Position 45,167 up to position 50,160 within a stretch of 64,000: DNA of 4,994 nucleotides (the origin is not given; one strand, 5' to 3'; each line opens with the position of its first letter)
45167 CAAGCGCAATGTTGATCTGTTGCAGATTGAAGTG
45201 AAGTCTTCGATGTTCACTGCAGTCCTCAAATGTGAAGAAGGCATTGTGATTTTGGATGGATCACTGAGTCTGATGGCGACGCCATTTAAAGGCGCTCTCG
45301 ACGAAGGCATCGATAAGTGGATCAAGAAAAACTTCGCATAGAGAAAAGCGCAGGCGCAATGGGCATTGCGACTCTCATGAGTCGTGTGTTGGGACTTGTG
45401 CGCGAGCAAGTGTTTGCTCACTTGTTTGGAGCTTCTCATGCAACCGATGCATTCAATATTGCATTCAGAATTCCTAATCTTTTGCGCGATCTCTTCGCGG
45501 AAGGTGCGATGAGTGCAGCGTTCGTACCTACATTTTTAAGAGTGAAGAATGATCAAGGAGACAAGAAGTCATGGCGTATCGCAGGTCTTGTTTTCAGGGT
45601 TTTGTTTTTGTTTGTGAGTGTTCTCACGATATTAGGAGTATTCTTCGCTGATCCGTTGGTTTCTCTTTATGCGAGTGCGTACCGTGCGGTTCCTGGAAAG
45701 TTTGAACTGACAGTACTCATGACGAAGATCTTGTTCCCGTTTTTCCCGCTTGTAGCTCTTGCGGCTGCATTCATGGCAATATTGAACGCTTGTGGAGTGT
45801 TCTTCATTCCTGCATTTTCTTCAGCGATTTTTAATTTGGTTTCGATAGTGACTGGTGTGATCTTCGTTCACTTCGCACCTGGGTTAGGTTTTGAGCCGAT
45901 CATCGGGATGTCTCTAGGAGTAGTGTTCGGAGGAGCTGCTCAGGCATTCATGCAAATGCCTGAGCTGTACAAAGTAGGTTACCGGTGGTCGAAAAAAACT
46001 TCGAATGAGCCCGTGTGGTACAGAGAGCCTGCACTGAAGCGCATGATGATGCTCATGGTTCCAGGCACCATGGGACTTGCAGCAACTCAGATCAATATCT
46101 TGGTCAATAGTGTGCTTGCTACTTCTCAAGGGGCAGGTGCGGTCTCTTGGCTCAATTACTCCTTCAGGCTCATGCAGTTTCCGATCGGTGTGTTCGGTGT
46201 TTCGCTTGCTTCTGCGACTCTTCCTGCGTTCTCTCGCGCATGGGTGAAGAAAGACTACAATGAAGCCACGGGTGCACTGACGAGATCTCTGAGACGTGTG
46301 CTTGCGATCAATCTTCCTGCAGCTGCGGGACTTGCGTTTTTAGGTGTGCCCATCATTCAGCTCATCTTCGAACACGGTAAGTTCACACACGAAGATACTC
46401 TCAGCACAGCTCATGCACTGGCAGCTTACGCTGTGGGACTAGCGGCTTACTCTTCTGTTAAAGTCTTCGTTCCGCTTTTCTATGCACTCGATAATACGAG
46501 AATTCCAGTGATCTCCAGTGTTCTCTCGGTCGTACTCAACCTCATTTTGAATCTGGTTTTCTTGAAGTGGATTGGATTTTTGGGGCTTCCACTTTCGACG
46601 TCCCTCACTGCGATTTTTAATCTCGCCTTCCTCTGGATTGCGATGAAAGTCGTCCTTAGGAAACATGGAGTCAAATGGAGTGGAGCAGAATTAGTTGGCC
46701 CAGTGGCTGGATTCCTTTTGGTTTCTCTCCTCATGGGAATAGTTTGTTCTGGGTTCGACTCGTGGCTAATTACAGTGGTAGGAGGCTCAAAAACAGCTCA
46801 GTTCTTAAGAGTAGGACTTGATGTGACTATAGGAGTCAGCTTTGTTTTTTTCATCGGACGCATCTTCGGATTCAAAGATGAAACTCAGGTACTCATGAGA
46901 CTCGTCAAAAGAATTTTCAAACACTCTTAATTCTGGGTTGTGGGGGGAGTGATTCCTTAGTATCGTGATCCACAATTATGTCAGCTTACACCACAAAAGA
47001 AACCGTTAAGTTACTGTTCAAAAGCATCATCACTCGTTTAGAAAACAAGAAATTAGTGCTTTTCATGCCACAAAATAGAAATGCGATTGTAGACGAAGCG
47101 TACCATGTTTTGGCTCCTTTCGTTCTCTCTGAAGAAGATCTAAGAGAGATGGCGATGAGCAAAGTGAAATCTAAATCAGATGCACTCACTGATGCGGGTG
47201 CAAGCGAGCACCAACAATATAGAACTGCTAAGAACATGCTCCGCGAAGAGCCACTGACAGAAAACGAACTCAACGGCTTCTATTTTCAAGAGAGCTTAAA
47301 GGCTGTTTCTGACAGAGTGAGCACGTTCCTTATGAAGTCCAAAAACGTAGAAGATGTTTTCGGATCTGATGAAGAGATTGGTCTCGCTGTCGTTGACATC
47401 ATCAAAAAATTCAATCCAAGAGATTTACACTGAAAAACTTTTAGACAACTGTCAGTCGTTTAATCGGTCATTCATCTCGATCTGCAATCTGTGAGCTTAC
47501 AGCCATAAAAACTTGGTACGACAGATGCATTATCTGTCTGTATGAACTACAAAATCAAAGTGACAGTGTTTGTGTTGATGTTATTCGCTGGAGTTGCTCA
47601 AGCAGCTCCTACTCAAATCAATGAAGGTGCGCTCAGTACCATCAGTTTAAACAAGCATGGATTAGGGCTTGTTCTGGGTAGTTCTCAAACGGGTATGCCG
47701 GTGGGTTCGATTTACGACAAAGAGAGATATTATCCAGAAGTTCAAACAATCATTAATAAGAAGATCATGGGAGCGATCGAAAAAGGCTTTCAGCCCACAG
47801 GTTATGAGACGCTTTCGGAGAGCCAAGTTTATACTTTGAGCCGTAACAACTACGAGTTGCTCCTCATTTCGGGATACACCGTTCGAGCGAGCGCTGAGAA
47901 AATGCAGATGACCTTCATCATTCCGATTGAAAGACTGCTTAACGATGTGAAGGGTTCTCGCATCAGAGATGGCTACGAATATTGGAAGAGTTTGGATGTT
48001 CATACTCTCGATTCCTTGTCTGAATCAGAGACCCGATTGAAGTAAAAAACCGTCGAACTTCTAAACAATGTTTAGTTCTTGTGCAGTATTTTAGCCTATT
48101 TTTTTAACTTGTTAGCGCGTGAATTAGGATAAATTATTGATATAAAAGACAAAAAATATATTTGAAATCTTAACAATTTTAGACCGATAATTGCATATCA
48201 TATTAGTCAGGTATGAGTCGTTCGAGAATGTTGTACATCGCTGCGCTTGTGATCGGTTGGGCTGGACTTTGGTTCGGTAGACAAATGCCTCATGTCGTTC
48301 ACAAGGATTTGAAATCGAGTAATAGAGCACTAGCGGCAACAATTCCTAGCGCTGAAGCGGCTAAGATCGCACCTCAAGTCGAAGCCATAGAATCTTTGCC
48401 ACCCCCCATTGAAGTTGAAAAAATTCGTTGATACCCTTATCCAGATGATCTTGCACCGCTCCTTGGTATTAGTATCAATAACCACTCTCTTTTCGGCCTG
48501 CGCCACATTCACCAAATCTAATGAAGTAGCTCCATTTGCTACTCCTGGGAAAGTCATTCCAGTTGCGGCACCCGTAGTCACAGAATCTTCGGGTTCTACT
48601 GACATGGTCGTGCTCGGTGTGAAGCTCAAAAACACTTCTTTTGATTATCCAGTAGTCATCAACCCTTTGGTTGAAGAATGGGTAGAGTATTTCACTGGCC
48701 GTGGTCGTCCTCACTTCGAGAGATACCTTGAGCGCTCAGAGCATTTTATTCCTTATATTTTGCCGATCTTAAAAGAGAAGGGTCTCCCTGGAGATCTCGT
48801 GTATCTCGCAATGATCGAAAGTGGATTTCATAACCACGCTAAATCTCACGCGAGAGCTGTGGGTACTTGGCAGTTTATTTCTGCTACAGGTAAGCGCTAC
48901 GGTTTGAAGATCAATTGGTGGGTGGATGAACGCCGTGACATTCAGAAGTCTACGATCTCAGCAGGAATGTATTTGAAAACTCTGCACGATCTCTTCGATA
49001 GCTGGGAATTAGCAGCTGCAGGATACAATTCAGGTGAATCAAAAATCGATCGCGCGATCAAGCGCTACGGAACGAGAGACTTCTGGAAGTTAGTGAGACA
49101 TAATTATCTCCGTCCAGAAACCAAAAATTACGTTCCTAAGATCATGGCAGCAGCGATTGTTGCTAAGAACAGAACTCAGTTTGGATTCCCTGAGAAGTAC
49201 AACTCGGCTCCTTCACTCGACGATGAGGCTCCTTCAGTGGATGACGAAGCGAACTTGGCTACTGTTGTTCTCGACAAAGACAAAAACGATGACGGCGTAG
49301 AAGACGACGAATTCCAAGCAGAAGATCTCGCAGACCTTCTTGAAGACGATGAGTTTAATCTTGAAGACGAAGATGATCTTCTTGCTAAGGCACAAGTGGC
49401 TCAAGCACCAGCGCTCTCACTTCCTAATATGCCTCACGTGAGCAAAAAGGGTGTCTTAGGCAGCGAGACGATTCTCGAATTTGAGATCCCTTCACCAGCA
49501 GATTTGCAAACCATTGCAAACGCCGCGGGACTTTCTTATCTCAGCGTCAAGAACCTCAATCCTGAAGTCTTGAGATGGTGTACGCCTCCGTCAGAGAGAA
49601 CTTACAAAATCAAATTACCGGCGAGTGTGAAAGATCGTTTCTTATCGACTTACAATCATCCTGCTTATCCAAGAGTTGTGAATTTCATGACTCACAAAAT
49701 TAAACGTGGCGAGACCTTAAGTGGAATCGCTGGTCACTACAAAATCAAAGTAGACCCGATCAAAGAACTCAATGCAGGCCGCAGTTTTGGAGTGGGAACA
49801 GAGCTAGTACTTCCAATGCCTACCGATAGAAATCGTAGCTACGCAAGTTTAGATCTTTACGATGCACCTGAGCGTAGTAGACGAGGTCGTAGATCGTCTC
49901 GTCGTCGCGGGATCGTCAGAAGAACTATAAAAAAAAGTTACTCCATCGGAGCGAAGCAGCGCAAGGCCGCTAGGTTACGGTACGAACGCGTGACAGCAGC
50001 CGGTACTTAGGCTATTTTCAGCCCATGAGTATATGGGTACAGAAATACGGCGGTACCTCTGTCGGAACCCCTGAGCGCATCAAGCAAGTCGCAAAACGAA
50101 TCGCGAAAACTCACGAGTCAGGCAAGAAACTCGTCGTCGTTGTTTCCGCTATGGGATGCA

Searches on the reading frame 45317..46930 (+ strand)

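Call 47: search_protein_families(library=pfam, proteins=[window:45317-46930:+], max_evalue=0.001)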
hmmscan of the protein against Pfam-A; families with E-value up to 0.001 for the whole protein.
window:45317-46930:+ (537 aa): 2 families
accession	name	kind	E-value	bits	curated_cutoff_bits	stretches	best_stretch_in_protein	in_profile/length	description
PF03023.19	MurJ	-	8.4e-109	364.6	27.4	1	33-464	1-423/451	Lipid II flippase MurJ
PF01554.23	MatE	-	0.00011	22.4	24.9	1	259-413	12-160/161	MatE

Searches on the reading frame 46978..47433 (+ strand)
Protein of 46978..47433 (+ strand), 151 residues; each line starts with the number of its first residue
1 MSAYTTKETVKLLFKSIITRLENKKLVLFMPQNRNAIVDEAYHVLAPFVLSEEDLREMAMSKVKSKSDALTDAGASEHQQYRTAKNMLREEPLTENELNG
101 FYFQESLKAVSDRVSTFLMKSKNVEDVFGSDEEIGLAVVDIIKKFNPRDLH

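Call 47: search_protein_families(library=pfam, proteins=[window:46978-47433:+], max_evalue=0.001)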
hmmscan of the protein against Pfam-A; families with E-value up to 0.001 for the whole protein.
window:46978-47433:+ (151 aa): 1 family
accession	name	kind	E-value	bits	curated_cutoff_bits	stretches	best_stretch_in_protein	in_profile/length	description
PF04368.18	DUF507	-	1.7e-06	28.6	24.7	1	8-145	6-136/182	Protein of unknown function (DUF507)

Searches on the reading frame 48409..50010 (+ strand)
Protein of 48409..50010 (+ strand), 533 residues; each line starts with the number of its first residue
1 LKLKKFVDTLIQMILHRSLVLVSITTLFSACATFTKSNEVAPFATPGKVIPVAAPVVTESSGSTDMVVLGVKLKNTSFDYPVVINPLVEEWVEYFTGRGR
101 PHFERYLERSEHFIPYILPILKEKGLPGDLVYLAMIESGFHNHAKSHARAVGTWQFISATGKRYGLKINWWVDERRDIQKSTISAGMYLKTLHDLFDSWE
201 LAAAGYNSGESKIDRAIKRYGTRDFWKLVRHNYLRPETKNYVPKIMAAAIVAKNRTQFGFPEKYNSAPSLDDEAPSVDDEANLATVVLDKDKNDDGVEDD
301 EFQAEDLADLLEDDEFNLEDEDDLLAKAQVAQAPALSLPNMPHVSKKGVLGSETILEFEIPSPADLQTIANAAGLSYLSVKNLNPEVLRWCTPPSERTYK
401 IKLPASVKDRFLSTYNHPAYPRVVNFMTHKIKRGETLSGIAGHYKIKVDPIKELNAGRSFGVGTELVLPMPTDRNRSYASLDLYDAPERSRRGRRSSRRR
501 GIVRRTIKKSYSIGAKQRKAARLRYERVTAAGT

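Call 47: search_protein_families(library=pfam, proteins=[window:48409-50010:+], max_evalue=0.001)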
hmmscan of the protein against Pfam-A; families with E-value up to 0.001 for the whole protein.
window:48409-50010:+ (533 aa): 2 families
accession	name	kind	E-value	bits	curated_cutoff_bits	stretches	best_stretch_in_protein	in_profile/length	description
PF01464.25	SLT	-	1.2e-20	73.7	21.3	1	127-228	14-116/117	Transglycosylase SLT domain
PF01476.26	LysM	-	3.1e-05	24.3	20.9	1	429-455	1-27/43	LysM domain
